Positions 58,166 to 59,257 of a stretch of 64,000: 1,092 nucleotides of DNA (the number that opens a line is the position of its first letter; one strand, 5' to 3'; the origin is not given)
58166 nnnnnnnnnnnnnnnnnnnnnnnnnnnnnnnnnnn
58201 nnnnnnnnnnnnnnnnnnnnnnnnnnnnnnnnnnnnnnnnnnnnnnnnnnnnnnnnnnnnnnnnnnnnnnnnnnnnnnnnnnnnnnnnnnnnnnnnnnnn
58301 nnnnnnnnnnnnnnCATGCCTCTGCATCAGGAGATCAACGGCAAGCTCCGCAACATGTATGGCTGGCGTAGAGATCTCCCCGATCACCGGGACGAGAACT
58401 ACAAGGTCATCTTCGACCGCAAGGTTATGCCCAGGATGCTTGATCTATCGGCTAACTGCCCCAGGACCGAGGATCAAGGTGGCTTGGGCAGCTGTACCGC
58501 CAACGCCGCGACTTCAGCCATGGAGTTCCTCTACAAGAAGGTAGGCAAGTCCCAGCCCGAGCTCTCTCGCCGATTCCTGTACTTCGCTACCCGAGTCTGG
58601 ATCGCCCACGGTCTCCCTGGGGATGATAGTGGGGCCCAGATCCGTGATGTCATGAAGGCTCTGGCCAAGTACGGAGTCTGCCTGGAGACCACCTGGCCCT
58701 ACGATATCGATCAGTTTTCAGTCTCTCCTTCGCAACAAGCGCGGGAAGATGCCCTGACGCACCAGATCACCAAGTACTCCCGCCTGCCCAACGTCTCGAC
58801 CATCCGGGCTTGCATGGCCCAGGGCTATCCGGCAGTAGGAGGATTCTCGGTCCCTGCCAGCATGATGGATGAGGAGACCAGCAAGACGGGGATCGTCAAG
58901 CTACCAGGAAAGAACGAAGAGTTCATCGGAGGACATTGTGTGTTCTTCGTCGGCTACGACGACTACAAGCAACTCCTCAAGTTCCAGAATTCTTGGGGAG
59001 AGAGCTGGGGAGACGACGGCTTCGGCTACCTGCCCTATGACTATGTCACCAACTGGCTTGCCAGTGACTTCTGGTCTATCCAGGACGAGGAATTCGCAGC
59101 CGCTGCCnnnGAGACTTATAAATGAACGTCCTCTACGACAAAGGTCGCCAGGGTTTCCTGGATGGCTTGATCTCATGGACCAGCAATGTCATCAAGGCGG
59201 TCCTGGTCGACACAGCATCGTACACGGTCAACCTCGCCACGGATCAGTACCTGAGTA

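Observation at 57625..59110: Multi-TM membrane protein followed immediately by a papain-like C1 cysteine peptidase: unusual lysis cassette or effector pair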

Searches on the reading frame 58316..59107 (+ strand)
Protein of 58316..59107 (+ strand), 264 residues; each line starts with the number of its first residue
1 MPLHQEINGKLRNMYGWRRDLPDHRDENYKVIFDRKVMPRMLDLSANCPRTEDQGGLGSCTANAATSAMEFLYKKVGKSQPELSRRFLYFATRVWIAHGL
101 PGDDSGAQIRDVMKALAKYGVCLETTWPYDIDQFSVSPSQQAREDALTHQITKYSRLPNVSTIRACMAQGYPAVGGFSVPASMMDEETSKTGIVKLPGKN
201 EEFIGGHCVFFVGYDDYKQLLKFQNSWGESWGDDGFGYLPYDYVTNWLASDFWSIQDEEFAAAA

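Call 4: search_protein_families(library=pfam, proteins=[window:58316-59107:+], max_evalue=0.1)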
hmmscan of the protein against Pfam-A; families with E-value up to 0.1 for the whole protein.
window:58316-59107:+ (264 aa): 1 family
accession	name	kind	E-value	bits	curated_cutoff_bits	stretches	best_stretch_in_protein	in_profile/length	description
PF00112.29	Peptidase_C1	-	1.8e-13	51.5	20.7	1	48-238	14-201/220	Papain family cysteine protease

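Call 5: search_protein_families(library=phrogs, proteins=[window:58316-59107:+], max_evalue=0.01)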
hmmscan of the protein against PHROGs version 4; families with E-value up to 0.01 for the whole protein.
window:58316-59107:+ (264 aa): 2 families
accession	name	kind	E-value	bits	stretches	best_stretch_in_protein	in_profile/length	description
phrog_16701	-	other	1.5e-16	61.5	1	22-255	11-226/234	peptidase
phrog_29753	-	unknown function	0.0048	17.1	1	205-232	120-147/374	-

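Call 7: search_dna_similar(query=window:58316-59107:+, collection=phages, mode=protein, max_evalue=0.001, max_rows=30)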
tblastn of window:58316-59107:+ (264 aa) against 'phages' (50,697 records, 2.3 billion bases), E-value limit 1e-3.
Records with a match: 21; places in all: 22; records where one place covers at least 80% of the query: 19.
Best place of each record, by identity: <60% 21.
By first word of the organism name: Prevotella 14; Thermoanaerobacterium 2; uncultured 1; Burkholderia 1; Caudoviricetes 1; Alicyclobacillus 1; Streptomyces 1.
By host as written in the record: Prevotella sp. 14; - 2; Thermoanaerobacterium saccharolyticum JW/SL-YS485 2; Burkholderia glumae 1; Alicyclobacillus acidoterrestris MMB007 1; Streptomyces sp. 1.
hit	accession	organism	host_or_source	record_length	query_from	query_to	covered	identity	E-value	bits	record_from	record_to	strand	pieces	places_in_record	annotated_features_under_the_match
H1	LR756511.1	uncultured phage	metagenomic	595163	15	254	91%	43.0%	3e-57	202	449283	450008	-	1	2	record has no annotation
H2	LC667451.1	Burkholderia phage FLC9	Burkholderia glumae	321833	15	255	91%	38.3%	3e-38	147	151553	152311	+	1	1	hypothetical protein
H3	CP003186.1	Thermoanaerobacterium phage THSA-485A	Thermoanaerobacterium saccharolyticum ...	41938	3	255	96%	25.9%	2e-8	61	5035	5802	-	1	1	peptidase C1A papain | glycoside hydrolase family 25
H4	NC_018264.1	Thermoanaerobacterium phage THSA-485A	Thermoanaerobacterium saccharolyticum ...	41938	3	255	96%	25.9%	2e-8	61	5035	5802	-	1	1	peptidase | endolysin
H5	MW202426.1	Caudoviricetes sp.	Manatee Spring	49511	34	242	79%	27.2%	1e-5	52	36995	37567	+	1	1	peptidase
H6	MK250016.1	Prevotella phage Lak-A1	Prevotella sp.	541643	6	242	90%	24.0%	6e-4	47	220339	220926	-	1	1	record has no annotation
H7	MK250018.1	Prevotella phage Lak-A1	Prevotella sp.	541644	6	242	90%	24.0%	6e-4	47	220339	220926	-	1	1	record has no annotation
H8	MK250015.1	Prevotella phage Lak-A1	Prevotella sp.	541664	6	242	90%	24.0%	6e-4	47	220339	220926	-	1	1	record has no annotation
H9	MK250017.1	Prevotella phage Lak-A1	Prevotella sp.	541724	6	242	90%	24.0%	6e-4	47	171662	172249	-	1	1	record has no annotation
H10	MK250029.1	Prevotella phage Lak-C1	Prevotella sp.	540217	6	242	90%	24.0%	8e-4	47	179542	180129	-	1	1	record has no annotation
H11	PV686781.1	Alicyclobacillus phage MMB025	Alicyclobacillus acidoterrestris MMB007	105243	53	248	74%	28.3%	4e-15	81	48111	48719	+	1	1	endolysin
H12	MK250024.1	Prevotella phage Lak-B5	Prevotella sp.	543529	21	242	84%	23.8%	1e-4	49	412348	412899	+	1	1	record has no annotation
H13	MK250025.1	Prevotella phage Lak-B6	Prevotella sp.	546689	21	242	84%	23.8%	1e-4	49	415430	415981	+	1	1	record has no annotation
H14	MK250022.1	Prevotella phage Lak-B3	Prevotella sp.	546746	21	242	84%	23.8%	1e-4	49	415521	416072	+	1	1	record has no annotation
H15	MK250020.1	Prevotella phage Lak-B1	Prevotella sp.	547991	21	242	84%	23.8%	1e-4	49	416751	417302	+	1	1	record has no annotation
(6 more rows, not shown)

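Call 9: get_annotated_region(hit=H2, flank=8000)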
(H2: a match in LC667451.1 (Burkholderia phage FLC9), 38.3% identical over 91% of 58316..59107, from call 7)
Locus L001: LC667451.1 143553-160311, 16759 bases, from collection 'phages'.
description: Burkholderia phage FLC9 DNA, complete genome.
organism: Burkholderia phage FLC9 (NCBI taxid 2906467)
taxonomy: Viruses; Duplodnaviria; Heunggongvirae; Uroviricota; Caudoviricetes
host: Burkholderia glumae; source: -; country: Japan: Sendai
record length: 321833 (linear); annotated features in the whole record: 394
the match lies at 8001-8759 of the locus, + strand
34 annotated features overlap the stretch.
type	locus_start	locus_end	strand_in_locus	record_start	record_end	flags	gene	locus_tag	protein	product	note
CDS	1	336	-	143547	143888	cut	-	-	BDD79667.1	hypothetical protein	FLC9_gp148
CDS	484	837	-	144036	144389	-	-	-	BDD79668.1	hypothetical protein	FLC9_gp149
CDS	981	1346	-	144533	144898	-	-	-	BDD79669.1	hypothetical protein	FLC9_gp150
CDS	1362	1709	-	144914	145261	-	-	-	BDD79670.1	hypothetical protein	FLC9_gp151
CDS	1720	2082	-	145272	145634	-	-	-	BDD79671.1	hypothetical protein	FLC9_gp152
CDS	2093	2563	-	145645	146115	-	-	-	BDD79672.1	hypothetical protein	FLC9_gp153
CDS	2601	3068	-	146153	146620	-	-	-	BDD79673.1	hypothetical protein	FLC9_gp154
CDS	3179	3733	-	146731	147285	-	-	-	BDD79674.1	hypothetical protein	FLC9_gp155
CDS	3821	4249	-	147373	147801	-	-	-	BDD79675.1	hypothetical protein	FLC9_gp156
CDS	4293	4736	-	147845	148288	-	-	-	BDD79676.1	hypothetical protein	FLC9_gp157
CDS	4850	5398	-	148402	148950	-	-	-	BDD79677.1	hypothetical protein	FLC9_gp158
CDS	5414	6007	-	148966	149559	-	-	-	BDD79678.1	hypothetical protein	FLC9_gp159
CDS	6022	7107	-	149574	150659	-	-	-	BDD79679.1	hypothetical protein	FLC9_gp160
CDS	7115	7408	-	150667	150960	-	-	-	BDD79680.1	hypothetical protein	FLC9_gp161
CDS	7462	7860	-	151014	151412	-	-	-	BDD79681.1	hypothetical protein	FLC9_gp162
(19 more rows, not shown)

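Call 10: get_annotated_region(hit=H1, flank=8000)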
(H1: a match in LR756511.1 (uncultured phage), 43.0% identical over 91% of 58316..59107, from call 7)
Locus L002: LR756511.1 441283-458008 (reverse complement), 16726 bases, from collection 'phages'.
description: uncultured phage genome assembly, chromosome: 1.
organism: uncultured phage (NCBI taxid 278008)
taxonomy: Viruses; environmental samples
host: -; source: metagenomic; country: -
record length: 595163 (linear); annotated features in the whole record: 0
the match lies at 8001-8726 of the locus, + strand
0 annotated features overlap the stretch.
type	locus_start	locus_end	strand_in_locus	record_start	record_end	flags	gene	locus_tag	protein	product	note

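Call 11: get_annotated_region(hit=H4, flank=4000)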
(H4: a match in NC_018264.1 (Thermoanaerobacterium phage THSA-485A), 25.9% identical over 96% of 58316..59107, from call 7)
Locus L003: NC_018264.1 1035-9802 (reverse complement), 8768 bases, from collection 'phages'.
description: Thermoanaerobacterium phage THSA-485A, complete genome.
organism: Thermoanaerobacterium phage THSA-485A (NCBI taxid 1126885)
taxonomy: Viruses; Duplodnaviria; Heunggongvirae; Uroviricota; Caudoviricetes
host: Thermoanaerobacterium saccharolyticum JW/SL-YS485; source: -; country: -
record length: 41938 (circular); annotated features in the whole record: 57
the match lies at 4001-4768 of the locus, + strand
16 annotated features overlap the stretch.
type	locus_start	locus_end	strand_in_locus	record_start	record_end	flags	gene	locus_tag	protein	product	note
CDS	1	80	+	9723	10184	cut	-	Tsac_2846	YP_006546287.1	hypothetical protein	-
CDS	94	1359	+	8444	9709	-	-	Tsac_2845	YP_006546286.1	hypothetical protein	KEGG: bxe:Bxe_B0155 filamentous haemagglutinin / adhesin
CDS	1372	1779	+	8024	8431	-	-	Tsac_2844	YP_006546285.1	hypothetical protein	-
CDS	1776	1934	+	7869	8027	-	-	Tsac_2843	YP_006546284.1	hypothetical protein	-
CDS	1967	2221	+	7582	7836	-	-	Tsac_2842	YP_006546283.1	hypothetical protein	-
CDS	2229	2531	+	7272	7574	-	-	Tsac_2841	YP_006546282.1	hypothetical protein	-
CDS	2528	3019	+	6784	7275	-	-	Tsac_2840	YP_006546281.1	HNH endonuclease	KEGG: bvi:Bcep1808_4567 hypothetical protein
CDS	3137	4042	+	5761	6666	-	-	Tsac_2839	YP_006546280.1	endolysin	KEGG: bmq:BMQ_2427 autolytic lysozyme; PFAM: Glycoside hydrolase, family 25; Peptidoglycan binding-like; SMART: ...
CDS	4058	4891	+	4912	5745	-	-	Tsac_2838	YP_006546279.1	peptidase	KEGG: slp:Slip_0343 peptidase C1A papain; PFAM: Peptidase C1A, papain C-terminal; SMART: Peptidase C1A, papain ...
CDS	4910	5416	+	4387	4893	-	-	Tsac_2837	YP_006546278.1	hypothetical protein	-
CDS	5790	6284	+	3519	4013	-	-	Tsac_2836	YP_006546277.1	hypothetical protein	KEGG: mas:Mahau_0603 hypothetical protein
CDS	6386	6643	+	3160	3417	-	-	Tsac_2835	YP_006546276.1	hypothetical protein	-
CDS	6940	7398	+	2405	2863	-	-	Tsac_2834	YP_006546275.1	hypothetical protein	-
CDS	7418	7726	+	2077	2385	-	-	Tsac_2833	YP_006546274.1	protein of unknown function DUF1874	PFAM: Protein of unknown function DUF1874; KEGG: pwa:Pecwa_1755 hypothetical protein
CDS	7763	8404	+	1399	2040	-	-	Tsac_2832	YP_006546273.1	hypothetical protein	-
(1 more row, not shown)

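Call 12: get_annotated_region(hit=H11, flank=4000)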
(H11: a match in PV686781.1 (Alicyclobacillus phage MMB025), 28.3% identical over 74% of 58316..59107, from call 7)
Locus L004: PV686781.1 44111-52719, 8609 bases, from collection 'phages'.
description: Alicyclobacillus phage MMB025, complete genome.
organism: Alicyclobacillus phage MMB025 (NCBI taxid 3425951)
taxonomy: Viruses
host: Alicyclobacillus acidoterrestris MMB007; source: -; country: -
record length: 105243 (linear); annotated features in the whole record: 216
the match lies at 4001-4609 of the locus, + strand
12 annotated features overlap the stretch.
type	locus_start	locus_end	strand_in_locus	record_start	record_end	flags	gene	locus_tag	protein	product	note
CDS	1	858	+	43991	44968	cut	-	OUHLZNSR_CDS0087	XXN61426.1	tail fiber protein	tail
CDS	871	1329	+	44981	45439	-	-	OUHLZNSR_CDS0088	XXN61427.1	virion structural protein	head and packaging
CDS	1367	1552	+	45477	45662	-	-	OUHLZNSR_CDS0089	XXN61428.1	hypothetical protein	-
CDS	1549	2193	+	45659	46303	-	-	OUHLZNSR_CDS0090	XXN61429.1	tail fiber protein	tail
CDS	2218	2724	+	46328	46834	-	-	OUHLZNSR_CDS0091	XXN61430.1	enoyl-CoA hydratase/carnithine racemase-like protein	moron, auxiliary metabolic gene and host takeover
CDS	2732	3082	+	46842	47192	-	-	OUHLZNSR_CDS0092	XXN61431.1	hypothetical protein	-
CDS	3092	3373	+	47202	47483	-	-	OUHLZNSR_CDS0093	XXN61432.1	hypothetical protein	-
CDS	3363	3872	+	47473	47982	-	-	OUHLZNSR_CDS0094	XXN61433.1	HNH endonuclease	DNA, RNA and nucleotide metabolism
CDS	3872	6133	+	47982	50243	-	-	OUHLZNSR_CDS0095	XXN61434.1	endolysin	lysis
CDS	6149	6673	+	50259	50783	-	-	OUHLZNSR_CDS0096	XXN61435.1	hypothetical protein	-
CDS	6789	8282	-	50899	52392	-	-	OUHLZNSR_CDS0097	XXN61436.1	integrase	integration and excision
CDS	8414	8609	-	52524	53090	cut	-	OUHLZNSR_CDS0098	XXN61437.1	RuvC-like Holliday junction resolvase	DNA, RNA and nucleotide metabolism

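Call 15: find_homologous_proteins(query=window:58316-59107:+, max_evalue=0.00001)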
Query window:58316-59107:+ (264 aa): 358 proteins with E <= 0.00001 among 475 candidates; the best 120 are listed.
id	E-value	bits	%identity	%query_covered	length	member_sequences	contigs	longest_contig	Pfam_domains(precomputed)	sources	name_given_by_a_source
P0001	7.9e-183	624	100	100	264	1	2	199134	PF00112.30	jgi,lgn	jgi:C1A family cysteine protease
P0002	3.8e-104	366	60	97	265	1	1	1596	PF00112.30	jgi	jgi:C1A family cysteine protease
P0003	2.4e-103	364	60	97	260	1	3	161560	PF00112.30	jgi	jgi:C1A family cysteine protease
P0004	1.9e-101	357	57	97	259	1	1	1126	PF00112.30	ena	-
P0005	2.0e-101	357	59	97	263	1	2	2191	PF00112.30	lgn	-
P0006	1.5e-100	355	59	98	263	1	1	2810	PF00112.30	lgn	-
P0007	6.5e-100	352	59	98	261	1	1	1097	PF00112.30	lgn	-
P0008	7.2e-100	352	60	98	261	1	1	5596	PF00112.30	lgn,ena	-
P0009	1.0e-99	352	61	94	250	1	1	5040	PF00112.30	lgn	-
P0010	5.9e-97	343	56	98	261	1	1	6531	PF00112.30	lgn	-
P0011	6.5e-97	343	57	98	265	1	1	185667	PF00112.30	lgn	-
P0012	5.7e-96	340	56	97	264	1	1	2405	PF00112.30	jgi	jgi:C1A family cysteine protease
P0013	1.5e-95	338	56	98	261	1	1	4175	PF00112.30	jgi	jgi:C1A family cysteine protease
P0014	7.9e-95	336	56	96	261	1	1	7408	PF00112.30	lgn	-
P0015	1.0e-94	335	58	95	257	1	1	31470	PF00112.30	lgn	-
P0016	2.9e-93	331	59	93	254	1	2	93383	PF00112.30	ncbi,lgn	-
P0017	3.1e-93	331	56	96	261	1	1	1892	PF00112.30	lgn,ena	-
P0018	4.2e-93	330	55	98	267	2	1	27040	PF00112.30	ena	-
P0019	4.3e-93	330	55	98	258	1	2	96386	PF00112.30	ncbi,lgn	-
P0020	9.2e-93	329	57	98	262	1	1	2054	PF00112.30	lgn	-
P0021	1.1e-92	329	56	96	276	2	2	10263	PF00112.30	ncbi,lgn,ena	-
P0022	1.7e-92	328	56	98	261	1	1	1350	PF00112.30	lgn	-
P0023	2.6e-92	328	55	96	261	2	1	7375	PF00112.30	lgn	-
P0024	4.0e-92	327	56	94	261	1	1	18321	PF00112.30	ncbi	-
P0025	1.2e-91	325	55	97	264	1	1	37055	PF00112.30,PF13529.14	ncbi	-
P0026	2.4e-91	324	54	98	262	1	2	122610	PF00112.30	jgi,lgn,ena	-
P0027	2.7e-91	324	55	97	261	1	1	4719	PF00112.30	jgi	jgi:C1A family cysteine protease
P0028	8.5e-91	323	53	97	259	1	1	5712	PF00112.30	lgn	-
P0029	8.9e-91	323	55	96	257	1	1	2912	PF00112.30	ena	-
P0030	1.0e-90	322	54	98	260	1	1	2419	PF00112.30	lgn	-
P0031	1.3e-90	322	57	96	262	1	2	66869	PF00112.30,PF13529.14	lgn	-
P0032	1.4e-90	322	52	98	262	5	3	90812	PF00112.30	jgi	jgi:C1A family cysteine protease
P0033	1.5e-90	322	54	98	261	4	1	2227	PF00112.30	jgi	-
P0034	4.7e-90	320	55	96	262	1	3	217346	PF00112.30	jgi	jgi:C1A family cysteine protease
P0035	6.0e-90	320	52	98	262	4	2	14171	PF00112.30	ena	-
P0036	7.1e-90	320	52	98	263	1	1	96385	PF00112.30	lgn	-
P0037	1.4e-89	319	56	94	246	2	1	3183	PF00112.30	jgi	-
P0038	2.7e-89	318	54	97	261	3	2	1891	PF00112.30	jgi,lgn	jgi:C1A family cysteine protease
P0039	5.6e-89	317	55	97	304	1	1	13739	PF00112.30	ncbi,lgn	-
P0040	1.7e-88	315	49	99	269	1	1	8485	PF00112.30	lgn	-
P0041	3.2e-88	314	54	98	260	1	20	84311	PF00112.30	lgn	-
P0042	4.2e-88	314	54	96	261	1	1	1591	PF00112.30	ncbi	-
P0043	5.3e-88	313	55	96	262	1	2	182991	PF00112.30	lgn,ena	-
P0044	6.2e-88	313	54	98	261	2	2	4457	PF00112.30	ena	-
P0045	2.5e-87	311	52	97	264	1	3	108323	PF00112.30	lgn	-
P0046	5.0e-87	310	54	97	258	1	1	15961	PF00112.30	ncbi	-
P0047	8.0e-87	310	55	95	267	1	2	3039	PF00112.30,PF13529.14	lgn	-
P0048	1.1e-86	309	53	98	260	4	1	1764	PF00112.30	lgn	-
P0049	1.5e-86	309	52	96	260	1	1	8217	PF00112.30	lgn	-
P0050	1.9e-86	308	52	98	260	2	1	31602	PF00112.30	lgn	-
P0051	1.0e-85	306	53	98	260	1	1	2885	PF00112.30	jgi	jgi:C1A family cysteine protease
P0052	2.3e-85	305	51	98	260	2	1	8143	PF00112.30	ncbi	-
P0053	3.8e-85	304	53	95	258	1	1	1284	PF00112.30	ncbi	-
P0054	4.3e-85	304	51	98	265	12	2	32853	PF00112.30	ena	-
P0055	7.2e-85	303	53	96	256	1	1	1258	PF00112.30,PF13529.14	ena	-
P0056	1.5e-84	302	51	98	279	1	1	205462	PF00112.30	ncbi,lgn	-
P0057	1.8e-84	302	51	97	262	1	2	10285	PF00112.30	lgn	-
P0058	1.3e-83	299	55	94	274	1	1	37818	PF00112.30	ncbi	-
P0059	2.0e-83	298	57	84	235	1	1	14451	PF00112.30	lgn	-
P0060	3.3e-83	298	54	97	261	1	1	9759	PF00112.30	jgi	jgi:C1A family cysteine protease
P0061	5.0e-83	297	54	92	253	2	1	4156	PF00112.30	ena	-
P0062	6.1e-83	297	53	96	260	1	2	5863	PF00112.30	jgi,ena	-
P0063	1.1e-82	296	54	96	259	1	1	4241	PF00112.30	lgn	-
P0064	2.2e-82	295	50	98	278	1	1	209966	PF00112.30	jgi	jgi:C1A family cysteine protease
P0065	2.4e-82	295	52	98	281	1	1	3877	PF00112.30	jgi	jgi:C1A family cysteine protease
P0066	4.5e-82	294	54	95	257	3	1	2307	PF00112.30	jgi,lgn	jgi:C1A family cysteine protease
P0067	1.2e-81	293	53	97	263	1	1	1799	PF00112.30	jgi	jgi:C1A family cysteine protease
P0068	2.4e-81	292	51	97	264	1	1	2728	PF00112.30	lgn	-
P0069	3.4e-81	291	53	97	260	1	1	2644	PF00112.30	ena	-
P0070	4.5e-81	291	52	96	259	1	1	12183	PF00112.30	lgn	-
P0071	1.0e-80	290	49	98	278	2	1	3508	PF00112.30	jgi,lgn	jgi:C1A family cysteine protease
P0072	1.2e-80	289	52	97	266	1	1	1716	PF00112.30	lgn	-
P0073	1.8e-80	289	65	73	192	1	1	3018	PF00112.30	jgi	jgi:C1A family cysteine protease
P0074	3.2e-80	288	52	97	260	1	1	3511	PF00112.30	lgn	-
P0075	3.3e-80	288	49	96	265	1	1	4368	PF00112.30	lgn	-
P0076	9.7e-80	286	51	96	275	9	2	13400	PF00112.30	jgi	jgi:C1A family cysteine protease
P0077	1.1e-79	286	53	94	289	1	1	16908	PF00112.30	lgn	-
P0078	1.9e-79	285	49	98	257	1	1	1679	PF00112.30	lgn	-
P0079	2.0e-79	285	50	97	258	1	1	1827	PF00112.30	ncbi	-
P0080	2.1e-79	285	48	97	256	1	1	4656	PF00112.30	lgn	-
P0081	2.5e-79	285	52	94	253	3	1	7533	PF00112.30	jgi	jgi:C1A family cysteine protease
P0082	3.4e-79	285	57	83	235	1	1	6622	PF00112.30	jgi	-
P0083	1.3e-78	283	48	97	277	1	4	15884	PF00112.30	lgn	-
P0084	1.3e-78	283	55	92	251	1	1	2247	PF00112.30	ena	-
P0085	2.5e-78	282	49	98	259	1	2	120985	PF00112.30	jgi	jgi:C1A family cysteine protease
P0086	6.5e-78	280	50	96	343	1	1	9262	PF00112.30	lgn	-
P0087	6.9e-78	280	53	97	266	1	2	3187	PF00112.30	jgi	jgi:C1A family cysteine protease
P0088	9.9e-78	280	48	98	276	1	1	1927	PF00112.30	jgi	jgi:C1A family cysteine protease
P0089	1.1e-77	280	51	97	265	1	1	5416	PF00112.30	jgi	jgi:C1A family cysteine protease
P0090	1.2e-77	279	50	97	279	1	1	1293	PF00112.30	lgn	-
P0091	2.7e-77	278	50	95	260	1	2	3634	PF00112.30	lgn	-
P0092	2.7e-77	278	52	94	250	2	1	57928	PF00112.30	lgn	-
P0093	3.7e-77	278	48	97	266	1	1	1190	PF00112.30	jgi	-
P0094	4.4e-77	278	51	97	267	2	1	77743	PF00112.30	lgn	-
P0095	6.2e-77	277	47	98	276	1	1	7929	PF00112.30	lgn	-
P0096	7.1e-77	277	48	98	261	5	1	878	PF00112.30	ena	-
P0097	2.1e-76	275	49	93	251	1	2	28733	PF00112.30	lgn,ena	-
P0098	2.4e-76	275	52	97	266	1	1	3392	PF00112.30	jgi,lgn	jgi:C1A family cysteine protease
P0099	2.6e-76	275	52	93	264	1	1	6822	PF00112.30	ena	-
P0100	3.6e-76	275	49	96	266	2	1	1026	PF00112.30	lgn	-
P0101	3.8e-76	275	49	98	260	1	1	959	PF00112.30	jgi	jgi:C1A family cysteine protease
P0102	4.7e-76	274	51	96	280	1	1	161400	PF00112.30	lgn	-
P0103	4.9e-76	274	49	95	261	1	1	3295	PF00112.30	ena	-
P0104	5.3e-76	274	52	92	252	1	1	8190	PF00112.30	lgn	-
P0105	8.2e-76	273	47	96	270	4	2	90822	PF00112.30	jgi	jgi:C1A family cysteine protease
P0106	1.1e-75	273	50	94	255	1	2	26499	PF00112.30,PF13529.14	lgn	-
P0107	9.2e-75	270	50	97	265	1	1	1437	PF00112.30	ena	-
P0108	9.5e-75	270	49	96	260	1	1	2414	PF00112.30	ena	-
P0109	1.2e-74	270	51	96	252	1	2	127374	PF00112.30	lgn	-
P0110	2.5e-74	269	51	94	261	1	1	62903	PF00112.30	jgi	jgi:C1A family cysteine protease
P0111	4.7e-74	268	49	97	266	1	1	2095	PF00112.30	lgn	-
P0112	1.0e-73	267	51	92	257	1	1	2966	PF00112.30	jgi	jgi:C1A family cysteine protease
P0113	2.8e-72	262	45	96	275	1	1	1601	PF00112.30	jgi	jgi:C1A family cysteine protease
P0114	1.1e-71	260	50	93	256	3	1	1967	PF00112.30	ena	-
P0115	1.3e-71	260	47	97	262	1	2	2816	PF00112.30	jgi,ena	-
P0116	1.5e-71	259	58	72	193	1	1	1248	PF00112.30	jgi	jgi:C1A family cysteine protease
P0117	2.4e-71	259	47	96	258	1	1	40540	PF00112.30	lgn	-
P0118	2.5e-71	259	49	95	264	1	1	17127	PF00112.30,PF13529.14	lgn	-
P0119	3.3e-71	258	46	94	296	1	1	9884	PF00112.30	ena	-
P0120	3.5e-71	258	48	92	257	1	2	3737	PF00112.30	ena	-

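Call 16: find_encoding_contigs(protein=P0001, flank=10000, max_places=3)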
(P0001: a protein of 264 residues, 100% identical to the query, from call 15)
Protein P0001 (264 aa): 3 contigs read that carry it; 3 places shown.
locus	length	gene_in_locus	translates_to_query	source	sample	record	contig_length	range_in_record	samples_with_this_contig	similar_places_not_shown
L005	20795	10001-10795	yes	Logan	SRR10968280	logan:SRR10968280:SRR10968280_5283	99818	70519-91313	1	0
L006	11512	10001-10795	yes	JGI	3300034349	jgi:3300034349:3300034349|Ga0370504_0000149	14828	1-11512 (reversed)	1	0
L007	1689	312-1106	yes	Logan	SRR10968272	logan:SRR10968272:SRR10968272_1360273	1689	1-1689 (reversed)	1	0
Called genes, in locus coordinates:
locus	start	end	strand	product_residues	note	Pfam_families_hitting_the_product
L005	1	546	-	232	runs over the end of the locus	-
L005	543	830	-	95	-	-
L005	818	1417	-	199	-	-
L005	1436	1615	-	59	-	-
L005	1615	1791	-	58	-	PF13384:HTH_23 (weak), PF13936:HTH_38 (faint)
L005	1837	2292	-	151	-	-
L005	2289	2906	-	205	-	-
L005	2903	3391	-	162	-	-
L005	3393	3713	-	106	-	-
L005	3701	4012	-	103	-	-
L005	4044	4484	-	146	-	-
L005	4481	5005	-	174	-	-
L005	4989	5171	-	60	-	PF19891:DUF6364 (weak)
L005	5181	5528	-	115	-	-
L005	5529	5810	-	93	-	-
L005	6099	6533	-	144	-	-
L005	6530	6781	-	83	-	-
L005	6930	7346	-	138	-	-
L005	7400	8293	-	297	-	-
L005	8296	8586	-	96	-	-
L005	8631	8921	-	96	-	-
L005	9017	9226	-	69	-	-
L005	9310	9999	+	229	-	-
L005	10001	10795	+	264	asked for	PF00112:Peptidase_C1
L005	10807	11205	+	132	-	-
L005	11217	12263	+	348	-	-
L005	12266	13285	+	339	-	-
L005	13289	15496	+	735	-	PF02839:CBM_5_12 (faint), PF04865:Baseplate_J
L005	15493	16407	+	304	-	PF13385:Laminin_G_3 (weak)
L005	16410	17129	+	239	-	PF13385:Laminin_G_3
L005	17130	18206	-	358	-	PF01471:PG_binding_1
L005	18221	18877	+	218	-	PF01471:PG_binding_1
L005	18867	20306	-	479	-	PF13298:LigD_N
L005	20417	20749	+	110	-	-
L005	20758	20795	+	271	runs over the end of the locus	PF02086:MethyltransfD12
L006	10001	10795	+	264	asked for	PF00112:Peptidase_C1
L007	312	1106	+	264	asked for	PF00112:Peptidase_C1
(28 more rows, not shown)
